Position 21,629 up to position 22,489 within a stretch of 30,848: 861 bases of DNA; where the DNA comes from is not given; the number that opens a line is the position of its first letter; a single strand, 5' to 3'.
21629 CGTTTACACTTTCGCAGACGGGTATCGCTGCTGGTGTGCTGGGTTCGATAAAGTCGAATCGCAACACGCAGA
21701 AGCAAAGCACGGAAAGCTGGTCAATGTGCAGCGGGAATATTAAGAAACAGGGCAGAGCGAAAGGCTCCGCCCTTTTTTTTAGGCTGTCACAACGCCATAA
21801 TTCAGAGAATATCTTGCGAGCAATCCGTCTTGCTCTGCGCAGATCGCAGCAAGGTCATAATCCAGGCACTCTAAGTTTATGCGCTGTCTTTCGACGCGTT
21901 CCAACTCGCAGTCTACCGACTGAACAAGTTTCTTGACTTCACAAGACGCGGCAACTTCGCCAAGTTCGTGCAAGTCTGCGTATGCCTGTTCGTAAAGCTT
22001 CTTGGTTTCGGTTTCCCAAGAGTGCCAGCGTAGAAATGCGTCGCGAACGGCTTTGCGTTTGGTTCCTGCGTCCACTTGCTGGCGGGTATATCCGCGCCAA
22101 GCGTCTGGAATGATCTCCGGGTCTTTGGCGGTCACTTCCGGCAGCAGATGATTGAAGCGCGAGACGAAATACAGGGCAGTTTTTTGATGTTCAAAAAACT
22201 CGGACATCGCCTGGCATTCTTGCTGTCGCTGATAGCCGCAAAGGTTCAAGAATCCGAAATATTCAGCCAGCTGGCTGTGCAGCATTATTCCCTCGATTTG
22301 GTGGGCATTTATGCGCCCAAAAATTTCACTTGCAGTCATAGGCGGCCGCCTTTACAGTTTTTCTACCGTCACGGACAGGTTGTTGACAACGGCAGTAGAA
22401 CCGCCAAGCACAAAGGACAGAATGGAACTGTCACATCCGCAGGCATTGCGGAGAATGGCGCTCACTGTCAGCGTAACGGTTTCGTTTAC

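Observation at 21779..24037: Self-contained five-gene minus-strand operon with no standard phage function, possibly a spore-surface or envelope cassette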

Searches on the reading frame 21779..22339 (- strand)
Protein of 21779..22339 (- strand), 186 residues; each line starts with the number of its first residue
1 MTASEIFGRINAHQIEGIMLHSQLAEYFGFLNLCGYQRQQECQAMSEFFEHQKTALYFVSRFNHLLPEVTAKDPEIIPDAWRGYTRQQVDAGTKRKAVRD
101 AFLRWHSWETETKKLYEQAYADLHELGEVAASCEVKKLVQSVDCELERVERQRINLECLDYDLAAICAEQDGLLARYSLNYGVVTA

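Call 6: search_protein_families(library=pfam, proteins=[window:21779-22339:-], max_evalue=1)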
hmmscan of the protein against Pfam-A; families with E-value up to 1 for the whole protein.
window:21779-22339:- (186 aa): 1 family
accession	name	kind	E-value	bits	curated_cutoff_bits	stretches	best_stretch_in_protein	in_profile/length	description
PF05852.16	DUF848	-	0.062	13.9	25.3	1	82-162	5-85/145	Gammaherpesvirus protein of unknown function (DUF848)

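Call 7: search_protein_families(library=phrogs, proteins=[window:21779-22339:-], max_evalue=1)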
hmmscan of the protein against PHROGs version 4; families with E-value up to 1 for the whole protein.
window:21779-22339:- (186 aa): 1 family
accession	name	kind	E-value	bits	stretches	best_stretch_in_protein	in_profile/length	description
phrog_15091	-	unknown function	0.68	11.4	0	132-168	52-90/99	-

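Call 10: search_protein_families(library=ncbifam, proteins=[window:21779-22339:-], max_evalue=1)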
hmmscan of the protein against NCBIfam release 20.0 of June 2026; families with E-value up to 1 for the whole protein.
window:21779-22339:- (186 aa): 0 families

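Call 61: search_solved_structures(query=A5, max_evalue=10, show_alignments=2)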
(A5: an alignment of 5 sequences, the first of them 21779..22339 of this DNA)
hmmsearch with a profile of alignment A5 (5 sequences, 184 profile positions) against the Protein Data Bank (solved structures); distinct sequences matched with E-value up to 10: 1.
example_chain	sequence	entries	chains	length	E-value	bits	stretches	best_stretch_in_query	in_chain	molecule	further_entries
5c1f_A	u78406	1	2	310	0.036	17.1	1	40-116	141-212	Septation protein imp2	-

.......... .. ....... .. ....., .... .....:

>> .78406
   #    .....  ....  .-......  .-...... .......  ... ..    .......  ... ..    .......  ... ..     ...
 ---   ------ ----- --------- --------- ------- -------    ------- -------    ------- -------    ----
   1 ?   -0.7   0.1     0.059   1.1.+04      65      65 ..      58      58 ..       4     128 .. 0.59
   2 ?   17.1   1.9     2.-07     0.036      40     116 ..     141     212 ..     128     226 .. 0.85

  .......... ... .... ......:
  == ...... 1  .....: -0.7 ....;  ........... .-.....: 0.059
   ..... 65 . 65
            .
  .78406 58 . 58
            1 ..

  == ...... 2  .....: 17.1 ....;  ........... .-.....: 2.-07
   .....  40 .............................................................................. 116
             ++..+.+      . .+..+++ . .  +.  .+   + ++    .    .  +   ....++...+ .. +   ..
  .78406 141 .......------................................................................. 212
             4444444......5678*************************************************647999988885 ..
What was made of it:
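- On Ferritin-like superfamily (protein E): A 5-sequence profile gives none (call 61).
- Tried and rejected: E: the single sequence and a 5-sequence profile gave nothing (calls 6, 61).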

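Call 83: search_protein_representatives(protein=window:21779-22339:-)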
Query: 186 residues. Proteins with E-value up to 0.001 (for the whole library): 476; up to 1e-10: 287; up to 1e-30: 37. The best 150 are listed.
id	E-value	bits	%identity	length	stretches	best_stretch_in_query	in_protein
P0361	5.4e-107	371.6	89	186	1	1-185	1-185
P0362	1.5e-51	190.9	87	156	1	85-186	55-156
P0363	1.5e-42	161.6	45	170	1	1-170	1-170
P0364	1.8e-42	161.4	42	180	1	1-178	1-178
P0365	7.0e-41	156.2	42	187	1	2-178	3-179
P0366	8.5e-41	155.9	43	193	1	1-178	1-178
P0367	7.9e-40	152.7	40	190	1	1-178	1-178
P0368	6.1e-39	149.9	41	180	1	1-178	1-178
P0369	1.3e-38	148.8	42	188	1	1-178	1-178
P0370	1.9e-38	148.2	41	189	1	1-178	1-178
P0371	1.0e-37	145.9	39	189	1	1-179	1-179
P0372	5.2e-37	143.6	41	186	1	1-177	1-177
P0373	5.9e-37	143.4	38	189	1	1-177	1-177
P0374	1.0e-36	142.6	39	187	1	2-174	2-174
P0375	2.3e-36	141.5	41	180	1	1-172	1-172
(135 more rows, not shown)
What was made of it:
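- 21779..22339 (-): Gene E, 186 aa, helical and distantly ferritin-like. It is the variable fifth position of the module. 476 representative clusters (call 83).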

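Call 87: search_solved_structures(query=A7, max_evalue=10, show_alignments=2)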
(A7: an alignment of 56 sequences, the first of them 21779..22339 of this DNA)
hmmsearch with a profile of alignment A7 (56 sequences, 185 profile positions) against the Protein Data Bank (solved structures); distinct sequences matched with E-value up to 10: 30.
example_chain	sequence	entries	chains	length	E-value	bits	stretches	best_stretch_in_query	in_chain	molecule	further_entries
5ls9_A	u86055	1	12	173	0.0031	20.3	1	23-67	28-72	Ferritin, putative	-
3kx9_A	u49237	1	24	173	0.0054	19.6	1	23-61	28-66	Ferritin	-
5v5k_A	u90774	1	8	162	0.0072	19.2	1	23-60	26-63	Ferritin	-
1s3q_A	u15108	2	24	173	0.011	18.6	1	23-61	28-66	ferritin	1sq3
5fd7_A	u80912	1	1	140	0.022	17.6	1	111-174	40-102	Vacuolar-sorting protein SNF7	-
5fd9_A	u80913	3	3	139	0.022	17.6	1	111-174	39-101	Vacuolar-sorting protein SNF7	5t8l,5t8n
8wb6_A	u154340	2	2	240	0.11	15.4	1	114-174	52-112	SNF7 isoform 1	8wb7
9jsd_A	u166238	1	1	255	0.13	15.1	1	114-174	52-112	Vacuolar-sorting protein SNF7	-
6txk_A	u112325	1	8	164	0.65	12.8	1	23-63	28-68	Ferritin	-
6txl_A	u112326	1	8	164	0.7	12.7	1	23-63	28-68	Ferritin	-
6txm_A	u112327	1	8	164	0.7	12.7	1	23-62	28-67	Ferritin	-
6txh_A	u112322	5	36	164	0.78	12.5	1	23-63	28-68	Ferritin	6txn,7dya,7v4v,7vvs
1z4a_A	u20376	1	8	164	0.8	12.5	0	23-83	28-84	ferritin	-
4pdx_A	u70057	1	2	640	0.83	12.4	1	102-169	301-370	Putative alkyl/aryl-sulfatase YjcS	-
6txi_A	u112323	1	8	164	0.85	12.4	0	23-61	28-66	Ferritin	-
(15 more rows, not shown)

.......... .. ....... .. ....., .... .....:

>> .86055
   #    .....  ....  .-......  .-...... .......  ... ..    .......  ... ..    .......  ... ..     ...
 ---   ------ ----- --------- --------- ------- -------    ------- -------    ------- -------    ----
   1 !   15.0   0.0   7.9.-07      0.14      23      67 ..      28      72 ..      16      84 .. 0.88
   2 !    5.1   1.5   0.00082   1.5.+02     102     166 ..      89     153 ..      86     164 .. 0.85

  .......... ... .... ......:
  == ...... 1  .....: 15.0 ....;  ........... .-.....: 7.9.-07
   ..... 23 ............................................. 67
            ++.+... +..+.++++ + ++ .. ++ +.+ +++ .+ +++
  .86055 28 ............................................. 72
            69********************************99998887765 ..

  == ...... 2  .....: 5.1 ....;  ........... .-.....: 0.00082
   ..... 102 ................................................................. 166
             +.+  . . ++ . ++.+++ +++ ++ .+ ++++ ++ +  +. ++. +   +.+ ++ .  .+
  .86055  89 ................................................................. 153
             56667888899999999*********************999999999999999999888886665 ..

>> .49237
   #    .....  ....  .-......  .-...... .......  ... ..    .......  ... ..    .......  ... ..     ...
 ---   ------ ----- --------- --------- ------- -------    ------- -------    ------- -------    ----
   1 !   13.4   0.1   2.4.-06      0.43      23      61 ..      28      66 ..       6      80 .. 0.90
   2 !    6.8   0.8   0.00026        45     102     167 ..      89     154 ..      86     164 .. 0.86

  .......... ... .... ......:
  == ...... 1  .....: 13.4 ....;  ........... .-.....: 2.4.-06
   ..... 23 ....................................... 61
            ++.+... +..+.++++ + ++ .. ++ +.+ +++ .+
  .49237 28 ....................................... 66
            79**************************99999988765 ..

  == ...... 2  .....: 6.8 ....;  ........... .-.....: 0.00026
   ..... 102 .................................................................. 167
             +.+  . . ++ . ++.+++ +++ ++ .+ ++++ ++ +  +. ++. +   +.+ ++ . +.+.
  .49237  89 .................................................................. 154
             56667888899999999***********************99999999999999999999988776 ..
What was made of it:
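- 21779..22339 (-): With a 56-sequence profile the top four PDB hits are ferritins (E 3e-3 to 1e-2), colinear over helices A-B and C-D (call 87).
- On Ferritin-like superfamily (protein E): With a 56-sequence profile the top four PDB hits are ferritins at E 3e-3 to 1e-2, colinear (call 87).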

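Call 88: search_protein_families(library=pfam, alignment_id=A7, max_evalue=0.01)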
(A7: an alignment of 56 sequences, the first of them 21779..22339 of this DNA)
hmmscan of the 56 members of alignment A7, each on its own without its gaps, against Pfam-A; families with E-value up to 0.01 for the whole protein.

A. member 1, window:21779-22339:- (186 aa): 0 families

B. families by the number of members that match (of 56 scanned): 7 families
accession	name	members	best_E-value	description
PF00210.30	Ferritin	2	0.0029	Ferritin-like domain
PF16415.11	CNOT1_CAF1_bind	1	0.0009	CCR4-NOT transcription complex subunit 1 CAF1-binding domain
PF02841.20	GBP_C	1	0.0017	Guanylate-binding protein, C-terminal domain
PF19538.4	DUF6062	1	0.0017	Family of unknown function (DUF6062)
PF14232.11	DUF4334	1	0.0022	Domain of unknown function (DUF4334)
PF23420.1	DUF7108_C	1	0.0049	DUF7108, C-terminal domain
PF16805.11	Trans_coact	1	0.0082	Phage late-transcription coactivator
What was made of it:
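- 21779..22339 (-): 2 of 56 members reach Pfam Ferritin at E<0.01 (call 88).
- On Ferritin-like superfamily (protein E): 2 of 56 members hit PF00210 at E<0.01 (call 88).
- E is distantly ferritin-like (calls 87, 88).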

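Call 92: search_protein_families(library=padloc, proteins=[window:21779-22339:-], max_evalue=0.1)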
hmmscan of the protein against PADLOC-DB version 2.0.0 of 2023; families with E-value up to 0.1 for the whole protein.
window:21779-22339:- (186 aa): 0 families
